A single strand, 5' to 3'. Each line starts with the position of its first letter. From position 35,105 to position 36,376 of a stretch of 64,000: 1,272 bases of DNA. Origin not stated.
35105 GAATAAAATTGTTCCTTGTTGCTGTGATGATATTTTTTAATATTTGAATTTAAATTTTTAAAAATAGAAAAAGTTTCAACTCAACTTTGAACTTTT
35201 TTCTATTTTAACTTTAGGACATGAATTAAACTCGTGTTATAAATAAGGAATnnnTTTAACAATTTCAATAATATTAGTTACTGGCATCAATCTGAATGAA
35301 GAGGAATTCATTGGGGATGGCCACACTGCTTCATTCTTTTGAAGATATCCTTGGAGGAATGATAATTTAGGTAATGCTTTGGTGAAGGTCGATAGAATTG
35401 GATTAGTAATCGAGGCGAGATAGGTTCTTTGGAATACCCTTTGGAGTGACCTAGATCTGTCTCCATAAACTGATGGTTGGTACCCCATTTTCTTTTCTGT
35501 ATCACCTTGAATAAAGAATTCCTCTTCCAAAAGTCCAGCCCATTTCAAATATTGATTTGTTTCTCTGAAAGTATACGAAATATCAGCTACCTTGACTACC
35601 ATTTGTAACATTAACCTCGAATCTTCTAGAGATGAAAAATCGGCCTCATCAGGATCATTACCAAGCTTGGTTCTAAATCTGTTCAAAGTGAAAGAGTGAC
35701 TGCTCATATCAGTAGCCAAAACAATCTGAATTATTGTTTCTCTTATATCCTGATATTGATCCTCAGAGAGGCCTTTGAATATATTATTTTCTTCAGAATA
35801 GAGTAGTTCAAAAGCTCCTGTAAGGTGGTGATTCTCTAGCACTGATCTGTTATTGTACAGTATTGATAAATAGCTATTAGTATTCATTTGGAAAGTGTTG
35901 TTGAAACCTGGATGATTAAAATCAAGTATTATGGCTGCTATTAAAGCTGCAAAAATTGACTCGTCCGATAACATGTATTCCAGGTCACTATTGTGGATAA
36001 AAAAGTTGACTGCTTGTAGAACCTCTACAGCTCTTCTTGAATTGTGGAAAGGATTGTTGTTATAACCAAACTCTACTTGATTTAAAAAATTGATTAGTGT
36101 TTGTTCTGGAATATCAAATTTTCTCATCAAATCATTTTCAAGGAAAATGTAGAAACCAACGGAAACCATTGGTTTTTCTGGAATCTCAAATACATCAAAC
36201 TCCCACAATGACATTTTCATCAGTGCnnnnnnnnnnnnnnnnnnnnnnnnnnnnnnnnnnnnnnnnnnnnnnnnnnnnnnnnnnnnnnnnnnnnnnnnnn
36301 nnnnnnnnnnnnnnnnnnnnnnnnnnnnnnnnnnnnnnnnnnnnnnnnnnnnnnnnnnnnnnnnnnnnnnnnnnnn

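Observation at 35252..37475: PDE-class-I catalytic domain with two substituted metal-binding histidines: candidate pseudo-phosphodiesterase with a novel N-terminal domain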

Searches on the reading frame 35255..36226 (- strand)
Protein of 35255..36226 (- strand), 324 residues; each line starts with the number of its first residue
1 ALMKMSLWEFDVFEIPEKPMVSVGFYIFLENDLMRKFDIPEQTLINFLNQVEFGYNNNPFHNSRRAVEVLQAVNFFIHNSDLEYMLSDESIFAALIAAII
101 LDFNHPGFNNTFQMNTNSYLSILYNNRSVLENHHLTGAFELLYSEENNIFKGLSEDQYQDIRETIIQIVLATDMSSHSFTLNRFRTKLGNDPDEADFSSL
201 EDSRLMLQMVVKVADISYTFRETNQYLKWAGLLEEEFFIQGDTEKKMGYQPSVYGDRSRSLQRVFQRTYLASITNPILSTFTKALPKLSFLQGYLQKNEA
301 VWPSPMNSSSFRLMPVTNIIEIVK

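Call 29: find_homologous_proteins(query=window:35255-36226:-, max_evalue=1e-20)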
Query seq(324 aa) (324 aa): 25 proteins with E <= 1e-20 among 1070 candidates.
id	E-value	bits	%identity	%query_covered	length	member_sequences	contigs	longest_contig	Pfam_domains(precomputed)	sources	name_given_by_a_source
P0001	8.0e-204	694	97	100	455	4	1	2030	PF00233.26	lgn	-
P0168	1.8e-70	256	42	93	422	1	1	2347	PF00233.26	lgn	-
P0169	2.1e-58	216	39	83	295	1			PF00233.26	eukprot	eukprot:NODE_2514_length_1400_cov_108.516836_g2390_i0.p1 GENE.NODE_2514_length_1400_cov_108.516836_g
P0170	7.7e-48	182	36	83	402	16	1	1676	PF00233.26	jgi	jgi:hypothetical protein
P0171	4.5e-44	169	34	94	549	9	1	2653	PF00233.26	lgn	-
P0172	1.2e-41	161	38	83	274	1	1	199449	PF00233.26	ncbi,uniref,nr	ncbi:hypothetical protein CEXT_787841 [Caerostris extrusa]|uniref:PDEase domain-containing protein n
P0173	1.5e-41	161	32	92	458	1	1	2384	PF00233.26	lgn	-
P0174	2.1e-40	157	34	88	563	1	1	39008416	PF00233.26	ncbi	ncbi:hypothetical protein AOLI_G00233320 [Acnodon oligacanthus]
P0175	8.4e-40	155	35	73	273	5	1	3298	PF00233.26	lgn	-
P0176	4.8e-39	153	30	91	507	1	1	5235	PF00233.26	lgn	-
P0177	4.0e-38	150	33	96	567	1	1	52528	PF00233.26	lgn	-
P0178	7.6e-38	149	34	77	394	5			PF00233.26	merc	-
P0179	1.5e-37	148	32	85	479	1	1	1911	PF18100.7,PF00233.26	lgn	-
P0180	2.7e-37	147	30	94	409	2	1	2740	PF00233.26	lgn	-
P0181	3.6e-35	140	30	93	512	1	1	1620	PF00233.26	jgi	jgi:hypothetical protein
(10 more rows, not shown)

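Call 61: find_related_loci(query=window:35255-36226:-, collection=metagenome_contigs, flank=3000)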
Query seq(324 aa) (324 aa) in metagenome_contigs; peptide patterns used: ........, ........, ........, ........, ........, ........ (x = any residue, [..] = any of these).
99 stretches matched a pattern; 9 encode a relative of the query (tblastn E <= 1e-3); 9 distinct loci.
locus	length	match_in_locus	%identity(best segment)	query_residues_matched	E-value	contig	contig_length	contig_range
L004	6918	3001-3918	32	8-302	1e-47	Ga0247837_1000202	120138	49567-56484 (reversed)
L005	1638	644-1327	35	21-248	5e-29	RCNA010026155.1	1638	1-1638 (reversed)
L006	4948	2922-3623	23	44-239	2e-11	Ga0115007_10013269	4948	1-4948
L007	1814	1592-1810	36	8-77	1e-9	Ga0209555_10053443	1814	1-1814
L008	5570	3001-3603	22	32-174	5e-9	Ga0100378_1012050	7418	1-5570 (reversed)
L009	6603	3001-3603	22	32-174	6e-9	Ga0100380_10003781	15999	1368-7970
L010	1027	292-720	24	92-228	5e-9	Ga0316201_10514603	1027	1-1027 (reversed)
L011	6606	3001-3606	22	32-174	7e-9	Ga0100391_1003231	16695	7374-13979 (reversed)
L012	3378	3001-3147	35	32-77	4e-5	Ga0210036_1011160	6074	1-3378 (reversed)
